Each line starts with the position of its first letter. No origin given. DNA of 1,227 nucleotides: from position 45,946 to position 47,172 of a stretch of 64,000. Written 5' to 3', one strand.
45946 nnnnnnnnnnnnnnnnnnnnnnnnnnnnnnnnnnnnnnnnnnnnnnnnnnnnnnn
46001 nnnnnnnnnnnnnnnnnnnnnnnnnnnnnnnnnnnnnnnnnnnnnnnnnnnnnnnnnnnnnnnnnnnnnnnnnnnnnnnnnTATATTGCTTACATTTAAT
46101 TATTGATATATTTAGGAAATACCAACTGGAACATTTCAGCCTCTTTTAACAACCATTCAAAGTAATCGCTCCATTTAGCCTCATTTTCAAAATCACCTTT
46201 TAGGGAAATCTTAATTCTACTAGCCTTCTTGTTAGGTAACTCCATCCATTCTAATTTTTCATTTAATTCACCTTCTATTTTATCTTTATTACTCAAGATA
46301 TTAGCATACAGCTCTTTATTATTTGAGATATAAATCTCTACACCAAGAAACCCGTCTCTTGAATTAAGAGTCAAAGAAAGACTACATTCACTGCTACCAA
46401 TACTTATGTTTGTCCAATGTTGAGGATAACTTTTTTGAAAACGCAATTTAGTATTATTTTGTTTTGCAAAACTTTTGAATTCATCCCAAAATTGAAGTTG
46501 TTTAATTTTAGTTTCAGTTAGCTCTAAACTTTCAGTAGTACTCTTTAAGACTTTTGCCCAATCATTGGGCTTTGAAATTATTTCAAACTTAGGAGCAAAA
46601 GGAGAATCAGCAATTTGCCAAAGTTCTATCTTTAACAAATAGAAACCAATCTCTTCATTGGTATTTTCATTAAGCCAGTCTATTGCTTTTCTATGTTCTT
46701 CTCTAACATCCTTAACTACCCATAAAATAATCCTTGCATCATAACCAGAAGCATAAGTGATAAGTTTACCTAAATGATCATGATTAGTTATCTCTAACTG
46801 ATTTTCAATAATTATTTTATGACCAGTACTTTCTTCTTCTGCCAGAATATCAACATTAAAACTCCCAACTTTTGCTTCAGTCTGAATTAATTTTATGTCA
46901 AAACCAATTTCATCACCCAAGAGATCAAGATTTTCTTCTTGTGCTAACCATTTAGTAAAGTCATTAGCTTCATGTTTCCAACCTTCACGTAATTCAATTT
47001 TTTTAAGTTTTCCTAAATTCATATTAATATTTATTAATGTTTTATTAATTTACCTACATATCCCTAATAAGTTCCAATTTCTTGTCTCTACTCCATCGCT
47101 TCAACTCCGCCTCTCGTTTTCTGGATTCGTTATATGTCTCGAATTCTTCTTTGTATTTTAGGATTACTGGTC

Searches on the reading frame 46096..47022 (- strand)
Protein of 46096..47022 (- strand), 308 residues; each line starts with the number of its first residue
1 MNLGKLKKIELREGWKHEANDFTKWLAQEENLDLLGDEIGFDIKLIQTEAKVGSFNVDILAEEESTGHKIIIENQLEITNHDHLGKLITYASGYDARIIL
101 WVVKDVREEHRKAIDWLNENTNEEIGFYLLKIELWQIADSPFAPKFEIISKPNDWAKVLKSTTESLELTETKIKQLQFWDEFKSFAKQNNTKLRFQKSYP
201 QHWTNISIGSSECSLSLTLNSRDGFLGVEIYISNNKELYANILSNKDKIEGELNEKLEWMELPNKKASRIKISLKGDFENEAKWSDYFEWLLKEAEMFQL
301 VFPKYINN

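Call 3: search_protein_families(library=pfam, proteins=[window:46096-47022:-], max_evalue=0.1)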
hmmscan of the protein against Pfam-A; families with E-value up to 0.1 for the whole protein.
window:46096-47022:- (308 aa): 2 families
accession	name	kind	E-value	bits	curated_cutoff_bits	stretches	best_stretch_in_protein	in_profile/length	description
PF14088.11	DUF4268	-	1.3e-30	106.7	27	1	175-306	2-140/140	Domain of unknown function (DUF4268)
PF08848.17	DUF1818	-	0.03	14.8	25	0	206-286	19-100/113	Domain of unknown function (DUF1818)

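Call 4: search_protein_families(library=padloc, proteins=[window:46096-47022:-], max_evalue=0.1)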
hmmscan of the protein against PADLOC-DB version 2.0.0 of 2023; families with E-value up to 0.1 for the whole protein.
window:46096-47022:- (308 aa): 4 families
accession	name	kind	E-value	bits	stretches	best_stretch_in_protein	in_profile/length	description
PDLC04911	PDC-S11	-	3.3e-121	402.4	1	2-307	4-313/318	-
PDLC04912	PDC-S11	-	1.3e-116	387.2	1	2-307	4-311/313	-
PDLC04914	PDC-S11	-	5.9e-86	286.5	1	2-307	4-309/314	-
PDLC04913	PDC-S11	-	7.1e-19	66.1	1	95-307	146-365/375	-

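Call 5: search_protein_families(library=ncbifam, proteins=[window:46096-47022:-], max_evalue=0.1)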
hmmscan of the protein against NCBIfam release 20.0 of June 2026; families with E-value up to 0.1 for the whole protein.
window:46096-47022:- (308 aa): 1 family
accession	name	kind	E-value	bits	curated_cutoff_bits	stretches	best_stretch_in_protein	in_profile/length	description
NF003108.1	PRK04031.1-1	equivalog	0.0049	16.1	300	1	33-114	29-111/419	DNA primase DnaG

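Call 6: search_solved_structures(query=window:46096-47022:-, max_evalue=10)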
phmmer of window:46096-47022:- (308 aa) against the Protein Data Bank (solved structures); distinct sequences matched with E-value up to 10: 1.
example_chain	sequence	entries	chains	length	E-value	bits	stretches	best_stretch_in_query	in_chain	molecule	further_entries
6l4u_L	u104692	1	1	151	1.7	10.9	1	156-184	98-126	Photosystem I reaction center subunit XI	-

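Call 10: find_homologous_proteins(query=window:46096-47022:-)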
Query window:46096-47022:- (308 aa): 7620 proteins with E <= 0.001 among 8000 candidates; the best 120 are listed.
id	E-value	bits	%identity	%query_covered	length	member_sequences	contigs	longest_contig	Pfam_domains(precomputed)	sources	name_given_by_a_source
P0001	8.7e-201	684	100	100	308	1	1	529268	PF14088.12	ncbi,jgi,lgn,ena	ncbi:MAG: DUF4268 domain-containing protein [Candidatus Paceibacterota bacterium]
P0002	2.6e-176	603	87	100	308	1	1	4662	PF14088.12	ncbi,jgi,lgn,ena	ncbi:MAG: DUF4268 domain-containing protein [Candidatus Paceibacterota bacterium]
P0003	4.2e-176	603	88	99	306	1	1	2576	PF14088.12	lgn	-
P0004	1.9e-169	581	83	99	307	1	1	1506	PF14088.12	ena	-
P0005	4.0e-169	580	84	99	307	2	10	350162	PF14088.12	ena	-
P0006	9.6e-163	559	80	100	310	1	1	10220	PF14088.12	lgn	-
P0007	1.6e-162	558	80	100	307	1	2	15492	PF14088.12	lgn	-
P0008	3.2e-162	557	80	99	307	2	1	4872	PF14088.12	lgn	-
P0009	8.7e-161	552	78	99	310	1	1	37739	PF14088.12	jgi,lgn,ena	-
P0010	1.2e-160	552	78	99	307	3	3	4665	PF14088.12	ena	-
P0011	2.1e-160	551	79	100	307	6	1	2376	PF14088.12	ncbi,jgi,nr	ncbi:MAG TPA: DUF4268 domain-containing protein [Candidatus Paceibacterota bacterium]|jgi:hypothetic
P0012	2.4e-160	551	79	100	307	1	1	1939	PF14088.12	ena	-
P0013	7.9e-160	549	79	99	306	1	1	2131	PF14088.12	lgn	-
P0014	1.1e-159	549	80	99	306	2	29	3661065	PF14088.12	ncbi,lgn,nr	ncbi:MAG: DUF4268 domain-containing protein [Saprospiraceae bacterium]|nr:DUF4268 domain-containing 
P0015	4.9e-159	546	78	99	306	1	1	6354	PF14088.12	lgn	-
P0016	2.4e-158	544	78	99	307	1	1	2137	PF14088.12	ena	-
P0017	4.6e-158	543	79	100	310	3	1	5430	PF14088.12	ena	-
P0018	9.9e-158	542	79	99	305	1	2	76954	PF14088.12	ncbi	-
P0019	1.7e-157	541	79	99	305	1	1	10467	PF14088.12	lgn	-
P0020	1.7e-157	541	80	99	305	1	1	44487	PF14088.12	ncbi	-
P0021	2.7e-157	541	78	99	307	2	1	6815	PF14088.12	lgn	-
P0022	6.2e-157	540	79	99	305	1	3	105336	PF14088.12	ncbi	-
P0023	2.3e-156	538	77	99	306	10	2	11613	PF14088.12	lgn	-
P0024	3.3e-156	537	77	99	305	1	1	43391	PF14088.12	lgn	-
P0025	4.3e-155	534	76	99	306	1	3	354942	PF14088.12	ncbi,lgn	-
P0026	7.7e-155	533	77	99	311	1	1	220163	PF14088.12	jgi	jgi:hypothetical protein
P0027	9.1e-154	529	77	99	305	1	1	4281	PF14088.12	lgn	-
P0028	1.2e-153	529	76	99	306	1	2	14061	PF14088.12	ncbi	-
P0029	1.7e-153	528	76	99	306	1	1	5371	PF14088.12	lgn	-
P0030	2.2e-153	528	76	99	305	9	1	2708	PF14088.12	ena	-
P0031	2.7e-153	528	76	99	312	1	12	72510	PF14088.12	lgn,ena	-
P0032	4.8e-152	524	74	99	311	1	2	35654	PF14088.12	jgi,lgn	jgi:hypothetical protein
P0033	4.8e-152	524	75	99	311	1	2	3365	PF14088.12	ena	-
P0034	1.4e-151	522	75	98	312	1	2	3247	PF14088.12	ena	-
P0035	2.1e-151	521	74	99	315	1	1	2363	PF14088.12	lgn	-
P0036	6.0e-151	520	75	100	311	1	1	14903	PF14088.12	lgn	-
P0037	1.1e-150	519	75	98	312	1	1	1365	PF14088.12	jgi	-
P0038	1.2e-150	519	72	99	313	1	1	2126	PF14088.12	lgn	-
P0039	1.5e-150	519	73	99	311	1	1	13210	PF14088.12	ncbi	-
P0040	2.0e-150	518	72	99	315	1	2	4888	PF14088.12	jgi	jgi:hypothetical protein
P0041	2.7e-150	518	74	98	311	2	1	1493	PF14088.12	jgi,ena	-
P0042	3.7e-150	517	74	99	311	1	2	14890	PF14088.12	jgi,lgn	jgi:hypothetical protein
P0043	5.6e-150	517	75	99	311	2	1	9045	PF14088.12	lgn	-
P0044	2.3e-149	515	73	99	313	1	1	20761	PF14088.12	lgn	-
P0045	2.8e-149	514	74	98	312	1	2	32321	PF14088.12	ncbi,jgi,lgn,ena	-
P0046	7.2e-149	513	71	99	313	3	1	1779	PF14088.12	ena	-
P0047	1.1e-148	513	73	99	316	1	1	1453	PF14088.12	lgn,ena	-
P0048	3.4e-148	511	74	99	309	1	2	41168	PF14088.12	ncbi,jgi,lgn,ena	jgi:hypothetical protein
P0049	1.9e-147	508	70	100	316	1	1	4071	PF14088.12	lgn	-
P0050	2.4e-147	508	74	99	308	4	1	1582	PF14088.12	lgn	-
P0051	2.4e-147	508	74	99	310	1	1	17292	PF14088.12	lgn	-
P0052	3.9e-147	507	70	99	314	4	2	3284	PF14088.12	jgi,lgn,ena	-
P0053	4.2e-147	507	75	99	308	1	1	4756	PF14088.12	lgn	-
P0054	4.7e-147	507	73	99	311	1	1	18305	PF14088.12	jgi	jgi:hypothetical protein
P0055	4.9e-147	507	71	100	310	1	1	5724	PF14088.12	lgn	-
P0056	5.1e-147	507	72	99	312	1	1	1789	PF14088.12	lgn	-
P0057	5.6e-147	507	73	99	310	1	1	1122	PF14088.12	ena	-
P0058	7.7e-147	506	73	99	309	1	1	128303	PF14088.12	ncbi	-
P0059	1.3e-146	506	72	99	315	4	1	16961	PF14088.12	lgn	-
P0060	1.3e-146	506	72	99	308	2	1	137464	PF14088.12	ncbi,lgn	-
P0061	1.4e-146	506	73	99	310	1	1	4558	PF14088.12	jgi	jgi:hypothetical protein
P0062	1.4e-146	506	73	99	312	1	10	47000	PF14088.12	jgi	jgi:hypothetical protein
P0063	1.5e-146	506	69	99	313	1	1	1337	PF14088.12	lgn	-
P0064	1.9e-146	505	71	99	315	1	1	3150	PF14088.12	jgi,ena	-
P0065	2.1e-146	505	71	100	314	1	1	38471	PF14088.12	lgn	-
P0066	3.5e-146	504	70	99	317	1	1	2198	PF14088.12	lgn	-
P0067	5.5e-146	504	72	99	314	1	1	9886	PF14088.12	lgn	-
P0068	5.9e-146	504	73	98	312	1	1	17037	PF14088.12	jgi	jgi:hypothetical protein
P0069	6.4e-146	503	73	98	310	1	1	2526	PF14088.12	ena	-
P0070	7.1e-146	503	71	100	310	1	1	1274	PF14088.12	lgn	-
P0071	9.2e-146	503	71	99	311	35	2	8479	PF14088.12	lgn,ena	-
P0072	1.2e-145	503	72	99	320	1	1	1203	PF14088.12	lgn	-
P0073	1.3e-145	502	71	99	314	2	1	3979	PF14088.12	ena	-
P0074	1.4e-145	502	71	99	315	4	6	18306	PF14088.12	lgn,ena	-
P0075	1.6e-145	502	71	99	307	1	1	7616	PF14088.12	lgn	-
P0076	4.3e-145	501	72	99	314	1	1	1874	PF14088.12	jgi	jgi:hypothetical protein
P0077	5.4e-145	500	71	99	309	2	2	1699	PF14088.12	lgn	-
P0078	6.0e-145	500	70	99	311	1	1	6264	PF14088.12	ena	-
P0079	6.3e-145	500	70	99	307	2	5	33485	PF14088.12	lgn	-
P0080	6.7e-145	500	72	98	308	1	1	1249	PF14088.12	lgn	-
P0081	7.8e-145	500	69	100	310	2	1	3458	PF14088.12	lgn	-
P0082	1.0e-144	499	71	99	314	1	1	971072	PF14088.12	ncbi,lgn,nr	ncbi:MAG: DUF4268 domain-containing protein [Patescibacteria group bacterium]|nr:DUF4268 domain-cont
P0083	1.1e-144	499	71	99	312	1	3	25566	PF14088.12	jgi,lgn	jgi:hypothetical protein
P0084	1.2e-144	499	72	99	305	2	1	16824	PF14088.12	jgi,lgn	jgi:hypothetical protein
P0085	1.6e-144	499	70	99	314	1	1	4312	PF14088.12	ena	-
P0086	2.1e-144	498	71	99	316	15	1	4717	PF14088.12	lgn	-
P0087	2.2e-144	498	71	99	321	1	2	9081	PF14088.12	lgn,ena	-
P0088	2.3e-144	498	71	99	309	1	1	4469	PF14088.12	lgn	-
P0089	3.4e-144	498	71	99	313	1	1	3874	PF14088.12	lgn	-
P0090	3.8e-144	498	70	100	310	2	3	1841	PF14088.12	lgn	-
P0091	4.9e-144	497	71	99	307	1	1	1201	PF14088.12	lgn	-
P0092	7.5e-144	497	72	99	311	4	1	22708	PF14088.12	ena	-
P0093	1.1e-143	496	71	99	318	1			PF14088.12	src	-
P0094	1.3e-143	496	69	100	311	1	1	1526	PF14088.12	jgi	jgi:hypothetical protein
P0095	1.4e-143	496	70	100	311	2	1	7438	PF14088.12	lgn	-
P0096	1.6e-143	496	69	100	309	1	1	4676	PF14088.12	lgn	-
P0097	1.6e-143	495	69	99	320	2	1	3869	PF14088.12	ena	-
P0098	2.4e-143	495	71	99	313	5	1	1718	PF14088.12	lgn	-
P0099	2.6e-143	495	68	99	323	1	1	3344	PF14088.12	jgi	jgi:hypothetical protein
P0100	3.4e-143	494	69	100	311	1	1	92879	PF14088.12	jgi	jgi:hypothetical protein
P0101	3.7e-143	494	68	100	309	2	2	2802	PF14088.12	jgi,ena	-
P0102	4.8e-143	494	70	99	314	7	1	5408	PF14088.12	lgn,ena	-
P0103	5.0e-143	494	69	99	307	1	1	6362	PF14088.12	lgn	-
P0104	5.5e-143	494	71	99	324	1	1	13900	PF14088.12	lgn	-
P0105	6.1e-143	494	68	100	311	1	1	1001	PF14088.12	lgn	-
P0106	6.4e-143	494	70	99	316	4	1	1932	PF14088.12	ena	-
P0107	6.8e-143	493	72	99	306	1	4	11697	PF14088.12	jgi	jgi:hypothetical protein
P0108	7.6e-143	493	71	99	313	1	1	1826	PF14088.12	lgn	-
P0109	8.2e-143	493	72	99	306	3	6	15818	PF14088.12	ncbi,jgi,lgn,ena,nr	ncbi:DUF4268 domain-containing protein [Patescibacteria group bacterium]|nr:DUF4268 domain-containin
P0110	8.3e-143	493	71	99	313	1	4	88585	PF14088.12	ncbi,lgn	-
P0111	9.8e-143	493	71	99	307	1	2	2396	PF14088.12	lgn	-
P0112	1.0e-142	493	70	99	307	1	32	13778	PF14088.12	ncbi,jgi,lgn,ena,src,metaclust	metaclust:\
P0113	1.9e-142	492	70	99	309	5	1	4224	PF14088.12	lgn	-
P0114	2.4e-142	492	72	98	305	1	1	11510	PF14088.12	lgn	-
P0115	2.5e-142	492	69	99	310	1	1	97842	PF14088.12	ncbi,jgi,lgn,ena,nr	ncbi:MAG TPA: DUF4268 domain-containing protein [Phycisphaerae bacterium]|nr:DUF4268 domain-containi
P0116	2.8e-142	491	71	99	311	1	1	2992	PF14088.12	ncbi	-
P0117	3.3e-142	491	71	99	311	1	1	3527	PF14088.12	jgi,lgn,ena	-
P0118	3.4e-142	491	69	100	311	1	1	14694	PF14088.12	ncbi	-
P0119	6.1e-142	490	69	99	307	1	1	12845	PF14088.12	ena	-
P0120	6.5e-142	490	69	99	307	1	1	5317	PF14088.12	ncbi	-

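Call 11: find_related_loci(query=window:46096-47022:-, collection=genome_contigs, flank=6000)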
Query window:46096-47022:- (308 aa) in genome_contigs; peptide patterns used: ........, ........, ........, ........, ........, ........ (x = any residue, [..] = any of these).
119 stretches matched a pattern; 68 encode a relative of the query (tblastn E <= 1e-3); 68 distinct loci.
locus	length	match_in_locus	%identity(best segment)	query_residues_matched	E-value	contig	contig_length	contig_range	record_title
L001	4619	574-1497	87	1-308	0e+0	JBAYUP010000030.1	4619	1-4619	MAG: Candidatus Paceibacterota bacterium isolate SO_2016_LW3_38 scaffold32557_LW162_2016, whole genome shotgun sequence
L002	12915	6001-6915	79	1-305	2e-166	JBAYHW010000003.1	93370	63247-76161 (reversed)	MAG: Candidatus Paceibacterota bacterium isolate SO_2016_GW1_159 scaffold00543_OW334_2016, whole genome shotgun sequence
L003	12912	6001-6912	79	3-306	2e-165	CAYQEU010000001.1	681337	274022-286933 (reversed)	MAG TPA_asm: uncultured Candidatus Saccharibacteria bacterium isolate SRP263991_co5_120 genome assembly, contig: NODE_4_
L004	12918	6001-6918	76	1-306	7e-160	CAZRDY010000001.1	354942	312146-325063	MAG TPA_asm: uncultured Gammaproteobacteria bacterium isolate SRP285395_co1_532 genome assembly, contig: NODE_10_length_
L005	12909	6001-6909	74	3-305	5e-151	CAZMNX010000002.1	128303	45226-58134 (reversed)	MAG TPA_asm: uncultured Candidatus Saccharibacteria bacterium isolate SRP272421_co2_491 genome assembly, contig: NODE_95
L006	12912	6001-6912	72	3-306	1e-150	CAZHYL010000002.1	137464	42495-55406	MAG TPA_asm: uncultured Candidatus Saccharibacteria bacterium isolate binchicken_co347_150 genome assembly, contig: NODE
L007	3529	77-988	72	3-306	2e-156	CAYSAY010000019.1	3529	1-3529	MAG TPA_asm: uncultured Gammaproteobacteria bacterium isolate ERP113451_co1_283 genome assembly, contig: NODE_41421_leng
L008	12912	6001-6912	70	3-306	2e-149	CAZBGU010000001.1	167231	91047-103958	MAG TPA_asm: uncultured Candidatus Saccharibacteria bacterium isolate SRP278252_co1_166 genome assembly, contig: NODE_74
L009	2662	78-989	70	3-306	5e-157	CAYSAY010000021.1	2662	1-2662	MAG TPA_asm: uncultured Gammaproteobacteria bacterium isolate ERP113451_co1_283 genome assembly, contig: NODE_65400_leng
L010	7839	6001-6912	71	3-306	2e-148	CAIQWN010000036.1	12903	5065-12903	uncultured bacterium isolate LJ_bin-1780 genome assembly, contig: bin-1780:36/45, whole genome shotgun sequence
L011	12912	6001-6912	72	3-306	3e-147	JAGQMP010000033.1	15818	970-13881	MAG: Patescibacteria group bacterium isolate HKST-UBA45 2012-05-30_1_(paired)_contig_151667, whole genome shotgun sequen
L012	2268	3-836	75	29-306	5e-151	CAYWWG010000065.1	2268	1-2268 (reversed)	MAG TPA_asm: uncultured Candidatus Saccharibacteria bacterium isolate SRP135725_co1_60 genome assembly, contig: NODE_963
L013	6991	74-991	65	1-306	2e-135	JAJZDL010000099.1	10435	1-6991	MAG: Acidobacteria bacterium isolate JA4.bin64 NODE_5386_length_10435_cov_2.438785, whole genome shotgun sequence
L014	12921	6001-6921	65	1-307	1e-133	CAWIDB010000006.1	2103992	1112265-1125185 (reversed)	MAG: uncultured Acidobacteriaceae bacterium isolate MFD01231.bin.1.48 genome assembly, contig: contig_671, whole genome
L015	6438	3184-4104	63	1-307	6e-130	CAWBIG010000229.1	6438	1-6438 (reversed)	MAG: uncultured Acidobacteriota bacterium isolate MFD04752.bin.1.91 genome assembly, contig: contig_50750, whole genome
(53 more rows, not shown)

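Call 31: predict_structure(alignment_id=A1)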
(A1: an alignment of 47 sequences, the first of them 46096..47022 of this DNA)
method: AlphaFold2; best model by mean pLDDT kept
length: 308 residues; sequences in the alignment: 47
mean_pLDDT: 78.9   pTM: 0.52
mean pLDDT of the five models: 78.9, 78.8, 77.9, 76.2, 75.5
residues with pLDDT >= 90: 77; 70-90: 162; 50-70: 40; < 50: 29
segments of 3 or more residues with pLDDT < 50: 155-168, 198-210
pLDDT, mean of each block of 10 residues (from residue 1): 72 85 91 84 87 78 85 77 61 80 87 81 78 87 87 54 47 77 85 61 42 78 84 85 93 91 74 89 92 92 83
secondary structure, 60 per line:
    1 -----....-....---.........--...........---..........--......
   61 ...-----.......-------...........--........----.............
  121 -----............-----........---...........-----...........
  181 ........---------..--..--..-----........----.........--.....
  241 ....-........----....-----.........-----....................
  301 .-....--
elements in order: E6-9 H11-14 H18-26 H29-39 E43-52 E55-63 E69-75 H83-93 E96-103 H108-120 E126-137 E143-150 H154-164 H170-188 E213-220 E225-233 H236-244 H246-253 E258-261 E267-275 H281-301 H303-306

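Call 35: search_protein_families(library=pfam, alignment_id=A3, max_evalue=0.001)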
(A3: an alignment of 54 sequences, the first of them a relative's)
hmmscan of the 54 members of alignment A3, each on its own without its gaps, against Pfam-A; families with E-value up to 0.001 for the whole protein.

A. member 1, L001:1512-2471:+ (320 aa): 0 families

B. families by the number of members that match (of 54 scanned): 75 families (the first 25 are shown)
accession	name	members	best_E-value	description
PF04851.21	ResIII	6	1.7e-36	Type III restriction enzyme, res subunit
PF00270.35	DEAD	4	1.5e-10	DEAD/DEAH box helicase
PF17289.8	Terminase_6C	4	8e-06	Terminase RNaseH-like domain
PF18766.7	SWI2_SNF2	3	1.7e-74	SWI2/SNF2 ATPase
PF04313.20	HSDR_N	3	1.9e-48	Type I restriction enzyme R protein N terminus (HSDR_N)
PF22679.2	T1R_D3-like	2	2e-22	Type I restriction enzyme subunit R domain 3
PF14281.12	PDDEXK_4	2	1.3e-15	PD-(D/E)XK nuclease superfamily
PF13238.12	AAA_18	2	5.4e-09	AAA domain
PF11867.13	T1RH-like_C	1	1.2e-123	Type I restriction enzyme HindI endonuclease subunit-like, C-terminal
PF13337.12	BrxL_ATPase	1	7.7e-117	Lon-like protease BrxL-like, ATPase domain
PF02384.22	N6_Mtase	1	7.3e-112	N-6 DNA Methylase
PF00145.23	DNA_methylase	1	1.1e-83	C-5 cytosine-specific DNA methylase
PF07991.19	KARI_N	1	1.5e-71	Acetohydroxy acid isomeroreductase, NADPH-binding domain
PF06250.17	YhcG_C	1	3.5e-64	YhcG PDDEXK nuclease domain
PF01450.25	KARI_C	1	1.6e-61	Ketol-acid reductoisomerase, C-terminal domain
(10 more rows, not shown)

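Call 36: search_protein_families(library=pfam, alignment_id=A4, max_evalue=0.001)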
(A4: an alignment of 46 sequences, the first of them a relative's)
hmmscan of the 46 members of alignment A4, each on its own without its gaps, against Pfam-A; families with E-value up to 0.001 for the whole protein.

A. member 1, L001:162-446:- (95 aa): 0 families

B. families by the number of members that match (of 46 scanned): 57 families (the first 25 are shown)
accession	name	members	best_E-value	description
PF01420.25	Methylase_S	3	9.9e-26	Type I restriction modification DNA specificity domain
PF12686.12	DUF3800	3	1.8e-16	Protein of unknown function (DUF3800)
PF18766.7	SWI2_SNF2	2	1.7e-63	SWI2/SNF2 ATPase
PF04313.20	HSDR_N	2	2.9e-25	Type I restriction enzyme R protein N terminus (HSDR_N)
PF04851.21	ResIII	2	9.2e-23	Type III restriction enzyme, res subunit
PF22679.2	T1R_D3-like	2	7.8e-17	Type I restriction enzyme subunit R domain 3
PF00270.35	DEAD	2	2.4e-10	DEAD/DEAH box helicase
PF03030.21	H_PPase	1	9.2e-270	Inorganic H+ pyrophosphatase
PF06250.17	YhcG_C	1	2.2e-50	YhcG PDDEXK nuclease domain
PF13426.13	PAS_9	1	1.8e-40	PAS domain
PF00582.32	Usp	1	2e-37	Universal stress protein family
PF13546.12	DDE_5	1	1.7e-36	DDE superfamily endonuclease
PF02518.31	HATPase_c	1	5.5e-33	Histidine kinase-, DNA gyrase B-, and HSP90-like ATPase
PF17761.7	DUF1016_N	1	3.6e-32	DUF1016 N-terminal domain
PF00989.32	PAS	1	2.9e-31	PAS fold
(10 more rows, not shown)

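Call 75: search_solved_structures(query=A1, max_evalue=1, show_alignments=2)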
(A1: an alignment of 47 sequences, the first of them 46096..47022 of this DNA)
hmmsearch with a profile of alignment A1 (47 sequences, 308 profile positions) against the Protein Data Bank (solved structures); distinct sequences matched with E-value up to 1: 0.
